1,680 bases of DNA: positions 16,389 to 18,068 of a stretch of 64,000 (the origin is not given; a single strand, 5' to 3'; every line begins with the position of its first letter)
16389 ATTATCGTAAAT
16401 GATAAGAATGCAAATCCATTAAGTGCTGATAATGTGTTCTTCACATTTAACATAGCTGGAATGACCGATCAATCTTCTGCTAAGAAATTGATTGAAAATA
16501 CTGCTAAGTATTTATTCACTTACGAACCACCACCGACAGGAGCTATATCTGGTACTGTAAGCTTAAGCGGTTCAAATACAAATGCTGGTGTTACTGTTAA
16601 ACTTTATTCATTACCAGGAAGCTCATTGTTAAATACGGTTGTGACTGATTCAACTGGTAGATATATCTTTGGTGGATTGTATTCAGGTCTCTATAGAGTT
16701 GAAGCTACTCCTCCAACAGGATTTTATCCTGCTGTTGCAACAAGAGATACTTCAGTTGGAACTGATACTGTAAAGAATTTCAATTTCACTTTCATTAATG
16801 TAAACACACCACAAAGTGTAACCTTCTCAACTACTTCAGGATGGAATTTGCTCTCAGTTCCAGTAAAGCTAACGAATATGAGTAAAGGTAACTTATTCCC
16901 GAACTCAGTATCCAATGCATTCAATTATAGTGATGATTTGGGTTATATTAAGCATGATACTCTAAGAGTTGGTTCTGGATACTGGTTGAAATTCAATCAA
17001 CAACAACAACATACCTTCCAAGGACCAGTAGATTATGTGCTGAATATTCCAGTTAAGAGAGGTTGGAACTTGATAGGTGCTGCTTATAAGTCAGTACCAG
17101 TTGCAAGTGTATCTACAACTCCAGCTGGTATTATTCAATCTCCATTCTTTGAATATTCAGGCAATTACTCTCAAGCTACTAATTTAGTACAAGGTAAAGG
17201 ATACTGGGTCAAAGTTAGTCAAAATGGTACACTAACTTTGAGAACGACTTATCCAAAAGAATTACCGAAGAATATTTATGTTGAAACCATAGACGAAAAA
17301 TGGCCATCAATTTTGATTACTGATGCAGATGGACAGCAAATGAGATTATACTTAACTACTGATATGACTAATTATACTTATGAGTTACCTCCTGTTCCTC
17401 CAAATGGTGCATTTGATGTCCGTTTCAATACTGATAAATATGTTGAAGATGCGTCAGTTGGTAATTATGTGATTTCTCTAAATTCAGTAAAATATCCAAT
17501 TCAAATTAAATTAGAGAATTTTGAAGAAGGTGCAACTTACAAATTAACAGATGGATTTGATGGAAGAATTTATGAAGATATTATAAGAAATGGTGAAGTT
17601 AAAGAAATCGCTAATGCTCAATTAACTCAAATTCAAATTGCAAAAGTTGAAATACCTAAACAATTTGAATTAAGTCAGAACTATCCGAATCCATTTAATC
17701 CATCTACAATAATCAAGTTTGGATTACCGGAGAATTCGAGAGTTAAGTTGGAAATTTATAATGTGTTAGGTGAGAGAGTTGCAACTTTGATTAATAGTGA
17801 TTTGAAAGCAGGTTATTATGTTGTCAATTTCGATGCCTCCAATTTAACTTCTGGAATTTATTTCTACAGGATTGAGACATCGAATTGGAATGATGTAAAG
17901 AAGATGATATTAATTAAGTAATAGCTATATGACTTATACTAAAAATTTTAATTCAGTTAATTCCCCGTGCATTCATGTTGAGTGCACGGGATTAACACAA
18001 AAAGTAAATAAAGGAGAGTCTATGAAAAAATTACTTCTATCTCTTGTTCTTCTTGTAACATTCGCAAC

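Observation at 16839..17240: Twin-repeat GWNL...GYW[LV]K module, a probable undescribed domain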

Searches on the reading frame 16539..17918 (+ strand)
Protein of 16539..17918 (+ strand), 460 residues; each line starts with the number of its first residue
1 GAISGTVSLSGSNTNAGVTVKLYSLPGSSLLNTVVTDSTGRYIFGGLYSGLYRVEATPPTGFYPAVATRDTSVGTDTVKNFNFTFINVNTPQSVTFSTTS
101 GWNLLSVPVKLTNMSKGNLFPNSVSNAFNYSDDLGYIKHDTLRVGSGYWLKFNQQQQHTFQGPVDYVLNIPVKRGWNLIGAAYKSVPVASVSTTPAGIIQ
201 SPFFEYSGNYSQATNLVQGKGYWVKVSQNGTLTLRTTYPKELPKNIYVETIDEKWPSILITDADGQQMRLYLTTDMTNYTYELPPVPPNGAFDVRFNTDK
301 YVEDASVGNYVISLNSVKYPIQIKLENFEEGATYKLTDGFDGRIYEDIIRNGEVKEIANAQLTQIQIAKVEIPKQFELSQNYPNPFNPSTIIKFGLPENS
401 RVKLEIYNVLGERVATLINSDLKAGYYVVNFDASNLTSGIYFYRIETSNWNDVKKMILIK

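Call 10: search_protein_families(library=ncbifam, proteins=[window:16539-17918:+], max_evalue=1)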
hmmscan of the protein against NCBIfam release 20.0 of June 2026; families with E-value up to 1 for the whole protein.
window:16539-17918:+ (460 aa): 5 families
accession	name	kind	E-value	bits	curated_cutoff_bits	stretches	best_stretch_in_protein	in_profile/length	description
TIGR04183.1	Por_Secre_tail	domain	1.2e-11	44.4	23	1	382-457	2-70/72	T9SS type A sorting domain-containing protein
NF052323.1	T9SSA_dep_M6i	equivalog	1.1e-08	33.6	600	1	379-459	958-1037/1043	T9SS-dependent M6-like inactivated metalloprotease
NF038113.1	T9SSA_dep_M36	equivalog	2e-08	32.9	885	1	368-458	784-868/869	T9SS-dependent M36 family metallopeptidase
NF012181.0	MSCRAMM_SdrD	exception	2.3e-05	22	2500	1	16-73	706-762/1379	MSCRAMM family adhesin SdrD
NF000535.3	MSCRAMM_SdrC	exception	0.002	16.2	1700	1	17-73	522-577/963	MSCRAMM family adhesin SdrC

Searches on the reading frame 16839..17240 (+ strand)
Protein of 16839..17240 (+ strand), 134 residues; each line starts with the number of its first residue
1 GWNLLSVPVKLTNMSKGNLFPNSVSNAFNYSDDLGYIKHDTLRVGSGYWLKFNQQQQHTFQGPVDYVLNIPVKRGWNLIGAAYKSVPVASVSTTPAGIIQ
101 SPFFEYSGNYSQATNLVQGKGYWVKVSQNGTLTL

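Call 8: search_protein_families(library=pfam, proteins=[window:16839-17240:+], max_evalue=10)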
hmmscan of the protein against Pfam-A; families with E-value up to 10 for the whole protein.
window:16839-17240:+ (134 aa): 0 families
